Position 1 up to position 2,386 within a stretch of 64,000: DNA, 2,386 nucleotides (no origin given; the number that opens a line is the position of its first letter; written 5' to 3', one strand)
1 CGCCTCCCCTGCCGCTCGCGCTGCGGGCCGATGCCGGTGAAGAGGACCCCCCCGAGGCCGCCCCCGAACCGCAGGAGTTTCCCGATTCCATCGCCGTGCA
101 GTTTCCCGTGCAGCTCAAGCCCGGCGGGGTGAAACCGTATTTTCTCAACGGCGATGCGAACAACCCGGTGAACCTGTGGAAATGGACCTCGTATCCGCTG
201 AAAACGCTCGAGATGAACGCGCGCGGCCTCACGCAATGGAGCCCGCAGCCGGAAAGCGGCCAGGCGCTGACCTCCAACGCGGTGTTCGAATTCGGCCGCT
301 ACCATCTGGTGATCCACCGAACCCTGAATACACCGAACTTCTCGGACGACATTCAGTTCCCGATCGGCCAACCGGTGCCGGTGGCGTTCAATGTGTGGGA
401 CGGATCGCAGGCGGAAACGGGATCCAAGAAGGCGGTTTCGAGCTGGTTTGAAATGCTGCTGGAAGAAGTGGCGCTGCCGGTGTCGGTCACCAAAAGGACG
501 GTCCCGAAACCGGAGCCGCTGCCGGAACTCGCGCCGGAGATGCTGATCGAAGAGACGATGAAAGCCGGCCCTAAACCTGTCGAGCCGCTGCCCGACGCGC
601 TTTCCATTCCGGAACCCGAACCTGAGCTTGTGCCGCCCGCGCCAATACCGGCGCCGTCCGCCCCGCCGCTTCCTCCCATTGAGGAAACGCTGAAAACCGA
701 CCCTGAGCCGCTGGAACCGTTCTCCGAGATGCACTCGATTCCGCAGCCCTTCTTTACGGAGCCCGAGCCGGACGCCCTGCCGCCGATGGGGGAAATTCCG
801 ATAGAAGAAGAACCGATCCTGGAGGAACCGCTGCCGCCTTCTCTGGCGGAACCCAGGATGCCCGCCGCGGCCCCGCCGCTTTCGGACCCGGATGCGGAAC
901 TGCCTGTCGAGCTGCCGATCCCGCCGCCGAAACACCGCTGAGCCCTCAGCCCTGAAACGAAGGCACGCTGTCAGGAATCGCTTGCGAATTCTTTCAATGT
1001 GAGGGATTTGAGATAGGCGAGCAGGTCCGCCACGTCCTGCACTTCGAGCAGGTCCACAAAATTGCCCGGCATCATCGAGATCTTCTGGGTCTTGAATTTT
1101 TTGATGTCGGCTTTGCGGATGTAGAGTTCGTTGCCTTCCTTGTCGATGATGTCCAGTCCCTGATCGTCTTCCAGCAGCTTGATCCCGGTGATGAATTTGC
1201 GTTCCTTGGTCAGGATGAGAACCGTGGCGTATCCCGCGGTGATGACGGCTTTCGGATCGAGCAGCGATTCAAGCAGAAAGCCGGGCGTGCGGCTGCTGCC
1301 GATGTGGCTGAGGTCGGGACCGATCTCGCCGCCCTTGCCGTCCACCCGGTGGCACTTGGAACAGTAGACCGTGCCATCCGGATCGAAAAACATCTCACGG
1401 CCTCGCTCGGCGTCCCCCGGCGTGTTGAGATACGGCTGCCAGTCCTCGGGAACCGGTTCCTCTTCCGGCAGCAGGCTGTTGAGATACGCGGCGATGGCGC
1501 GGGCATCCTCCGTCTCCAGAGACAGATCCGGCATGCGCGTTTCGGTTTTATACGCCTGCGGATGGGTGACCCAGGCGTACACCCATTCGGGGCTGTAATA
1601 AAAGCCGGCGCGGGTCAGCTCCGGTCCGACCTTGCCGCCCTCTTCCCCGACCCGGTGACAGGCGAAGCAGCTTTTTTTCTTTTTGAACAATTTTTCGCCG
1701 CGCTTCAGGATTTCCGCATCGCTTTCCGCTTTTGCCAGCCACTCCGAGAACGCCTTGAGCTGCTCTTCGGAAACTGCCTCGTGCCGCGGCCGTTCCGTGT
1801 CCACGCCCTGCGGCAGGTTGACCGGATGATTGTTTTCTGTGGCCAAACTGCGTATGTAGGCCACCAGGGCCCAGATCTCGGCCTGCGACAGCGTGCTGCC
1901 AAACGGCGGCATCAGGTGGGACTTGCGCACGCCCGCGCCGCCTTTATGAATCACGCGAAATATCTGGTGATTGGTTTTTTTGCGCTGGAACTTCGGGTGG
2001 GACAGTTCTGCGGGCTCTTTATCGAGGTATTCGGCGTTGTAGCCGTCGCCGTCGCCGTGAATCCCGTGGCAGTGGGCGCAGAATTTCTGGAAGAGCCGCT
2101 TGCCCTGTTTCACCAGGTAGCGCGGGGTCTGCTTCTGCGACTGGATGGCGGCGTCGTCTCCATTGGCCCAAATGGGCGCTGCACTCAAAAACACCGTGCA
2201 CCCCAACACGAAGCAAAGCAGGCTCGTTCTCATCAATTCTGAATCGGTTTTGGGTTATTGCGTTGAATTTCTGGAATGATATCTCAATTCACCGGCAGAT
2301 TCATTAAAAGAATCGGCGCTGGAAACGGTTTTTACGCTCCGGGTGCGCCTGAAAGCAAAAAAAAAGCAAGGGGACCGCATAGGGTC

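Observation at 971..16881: Pair of giant multicopper oxidases in a haem/copper/envelope-stress neighbourhood: candidate periplasmic metal-oxidation module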

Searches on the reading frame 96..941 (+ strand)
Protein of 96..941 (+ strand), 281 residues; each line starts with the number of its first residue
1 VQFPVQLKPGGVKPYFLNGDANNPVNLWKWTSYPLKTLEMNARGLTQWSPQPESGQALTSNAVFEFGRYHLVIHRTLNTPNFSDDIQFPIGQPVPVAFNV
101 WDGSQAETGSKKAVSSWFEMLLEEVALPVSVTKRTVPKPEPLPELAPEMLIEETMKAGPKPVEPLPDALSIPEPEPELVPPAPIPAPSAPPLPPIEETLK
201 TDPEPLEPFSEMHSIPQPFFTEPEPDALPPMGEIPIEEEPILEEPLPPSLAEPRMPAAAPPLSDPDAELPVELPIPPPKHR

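Call 5: search_protein_families(library=pfam, proteins=[window:96-941:+], max_evalue=0.01)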
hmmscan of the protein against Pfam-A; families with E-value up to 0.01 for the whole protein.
window:96-941:+ (281 aa): 1 family
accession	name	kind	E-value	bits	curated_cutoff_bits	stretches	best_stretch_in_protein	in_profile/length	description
PF09459.16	EB_dh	-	1e-07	32.7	33.3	1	52-112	179-235/236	Ethylbenzene dehydrogenase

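Call 7: search_protein_families(library=ncbifam, proteins=[window:96-941:+], max_evalue=0.01)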
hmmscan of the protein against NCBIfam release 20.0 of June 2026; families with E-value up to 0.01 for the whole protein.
window:96-941:+ (281 aa): 2 families
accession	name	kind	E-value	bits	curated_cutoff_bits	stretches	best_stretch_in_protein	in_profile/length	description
TIGR03477.1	DMSO_red_II_gam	subfamily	5e-17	61.9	169.85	1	11-120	94-204/206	DMSO reductase family type II enzyme, heme b subunit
NF042980.1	EthbenzDh_ebdC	equivalog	1.1e-06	28.3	400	1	19-118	109-207/214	ethylbenzene dehydrogenase subunit gamma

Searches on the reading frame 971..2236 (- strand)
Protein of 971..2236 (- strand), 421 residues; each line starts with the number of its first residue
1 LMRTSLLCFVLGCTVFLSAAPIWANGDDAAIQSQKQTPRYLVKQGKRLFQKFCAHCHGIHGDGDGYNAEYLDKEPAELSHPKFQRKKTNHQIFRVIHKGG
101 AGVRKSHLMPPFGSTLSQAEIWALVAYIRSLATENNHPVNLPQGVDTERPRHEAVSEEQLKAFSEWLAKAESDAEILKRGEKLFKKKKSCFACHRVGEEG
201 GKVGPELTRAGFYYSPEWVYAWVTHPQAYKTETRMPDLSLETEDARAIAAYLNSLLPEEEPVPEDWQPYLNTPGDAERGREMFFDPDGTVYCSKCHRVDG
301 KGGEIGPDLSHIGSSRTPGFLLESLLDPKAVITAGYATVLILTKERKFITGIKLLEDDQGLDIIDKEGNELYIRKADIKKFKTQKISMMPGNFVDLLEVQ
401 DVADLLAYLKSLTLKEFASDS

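Call 5: search_protein_families(library=pfam, proteins=[window:971-2236:-], max_evalue=0.01)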
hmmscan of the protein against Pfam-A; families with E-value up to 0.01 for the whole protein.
window:971-2236:- (421 aa): 4 families
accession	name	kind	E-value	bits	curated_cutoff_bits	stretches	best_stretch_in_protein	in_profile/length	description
PF00034.26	Cytochrom_C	-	6.6e-36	124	21.3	3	43-131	2-89/90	Cytochrome c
PF13442.11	Cytochrome_CBB3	-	3.7e-29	101.3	27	2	42-128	3-68/68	Cytochrome C oxidase, cbb3-type, subunit III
PF02433.20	FixO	-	4.8e-08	33.2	29.6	1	202-240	101-139/219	Cytochrome C oxidase, mono-heme subunit/FixO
PF14495.11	Cytochrom_C550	-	6.9e-05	23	27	0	42-63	26-46/136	Cytochrome c-550 domain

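Call 7: search_protein_families(library=ncbifam, proteins=[window:971-2236:-], max_evalue=0.01)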
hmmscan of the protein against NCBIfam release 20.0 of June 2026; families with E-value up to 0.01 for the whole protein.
window:971-2236:- (421 aa): 19 families
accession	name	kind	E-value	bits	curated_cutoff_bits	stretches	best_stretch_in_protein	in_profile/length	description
TIGR02603.1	CxxCH_TIGR02603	domain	2.5e-44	150.5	68.15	2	274-411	1-133/134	putative heme-binding domain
TIGR04485.1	thiosulf_SoxX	equivalog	3e-21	75.9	61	2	189-254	4-77/78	sulfur oxidation c-type cytochrome SoxX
NF011054.0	PRK14486.1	equivalog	4.5e-18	65.8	447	1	38-132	211-291/294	putative bifunctional cbb3-type cytochrome c oxidase subunit II/cytochrome c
TIGR04494.1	c550_PedF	equivalog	5.8e-18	65.1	122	2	42-132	51-131/133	cytochrome c-550 PedF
NF045774.1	cytochro_C551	exception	2e-17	63.2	118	2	173-253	35-107/110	cytochrome c551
NF050122.1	bc1_QcrC_actin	exception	2.6e-16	59.7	200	2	168-305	32-160/253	cytochrome bc1 complex diheme cytochrome c subunit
TIGR00782.1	ccoP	equivalog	4.5e-16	59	179.95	3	33-134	98-195/285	cytochrome-c oxidase, cbb3-type subunit III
NF033864.1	cytochrome579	equivalog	1.2e-12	47.9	280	1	42-135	49-143/179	cytochrome 579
NF045773.1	cytochro_C550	exception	1.9e-12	47.2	125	1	173-253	45-117/118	cytochrome c550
TIGR03872.1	cytochrome_MoxG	equivalog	1.9e-11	44.2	147.8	1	41-137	43-127/133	cytochrome c(L), periplasmic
NF040971.1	cytc_ExtS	equivalog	3.4e-09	36.3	100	0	173-248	74-143/262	selenite/tellurite reduction operon c-type cytochrome lipoprotein ExtS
NF011055.0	PRK14487.1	subfamily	3.9e-07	29.8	218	0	202-239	107-144/212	cbb3-type cytochrome c oxidase subunit II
TIGR00781.1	ccoO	equivalog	8.3e-07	28.9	200.65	0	202-240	101-139/232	cytochrome-c oxidase, cbb3-type subunit II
NF045930.1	Cytc6PetJCyano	equivalog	9.1e-07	28.8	135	1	43-133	29-107/110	cytochrome c6 PetJ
NF052248.1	SorU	equivalog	1.4e-06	28.4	100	0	91-128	41-72/72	SorU family sulfite dehydrogenase c-type cytochrome subunit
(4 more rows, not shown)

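Call 30: search_solved_structures(query=window:971-2236:-, max_evalue=0.001)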
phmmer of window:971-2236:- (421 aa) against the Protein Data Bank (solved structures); distinct sequences matched with E-value up to 0.001: 13.
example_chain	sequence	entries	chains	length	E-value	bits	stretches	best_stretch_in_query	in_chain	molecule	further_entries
7zs0_A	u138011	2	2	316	3.5e-31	111.8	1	247-412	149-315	Hypothetical (Diheme) protein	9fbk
7zs1_A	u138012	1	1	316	2.1e-30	109.2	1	247-412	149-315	Hypothetical (Diheme) protein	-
7zs2_A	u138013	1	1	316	3e-30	108.7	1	247-412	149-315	Hypothetical (Diheme) protein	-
6h5l_B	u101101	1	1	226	4.1e-10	42.4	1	37-79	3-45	Conserved hypothetical cytochrome protein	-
6f0k_E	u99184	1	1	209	4.6e-08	35.6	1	37-136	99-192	Quinol:cytochrome c oxidoreductase monoheme cytochrome subunit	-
7o38_A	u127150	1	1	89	2.5e-05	26.6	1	45-133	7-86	Cytochrome c-552 Ks_3357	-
7vzr_C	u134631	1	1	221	8.7e-05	24.8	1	37-149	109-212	Cytochrome c, mono-and diheme variants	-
7vzg_C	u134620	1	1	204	8.7e-05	24.8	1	37-148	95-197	Cytochrome c, mono-and diheme variants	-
6lod_E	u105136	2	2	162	0.00015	24.1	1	37-133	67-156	Cytochrome c domain-containing protein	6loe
9vr0_A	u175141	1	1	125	0.00021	23.6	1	42-132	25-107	Cytochrome c552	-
7o9u_A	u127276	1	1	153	0.00026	23.3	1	42-132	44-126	Cytochrome c552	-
6xkx_p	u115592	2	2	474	0.00038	22.7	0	271-312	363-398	Cbb3-type cytochrome c oxidase subunit CcoP,Cytochrome c-type cyt cy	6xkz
3cp5_A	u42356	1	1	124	0.00059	22.1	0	289-333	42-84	Cytochrome c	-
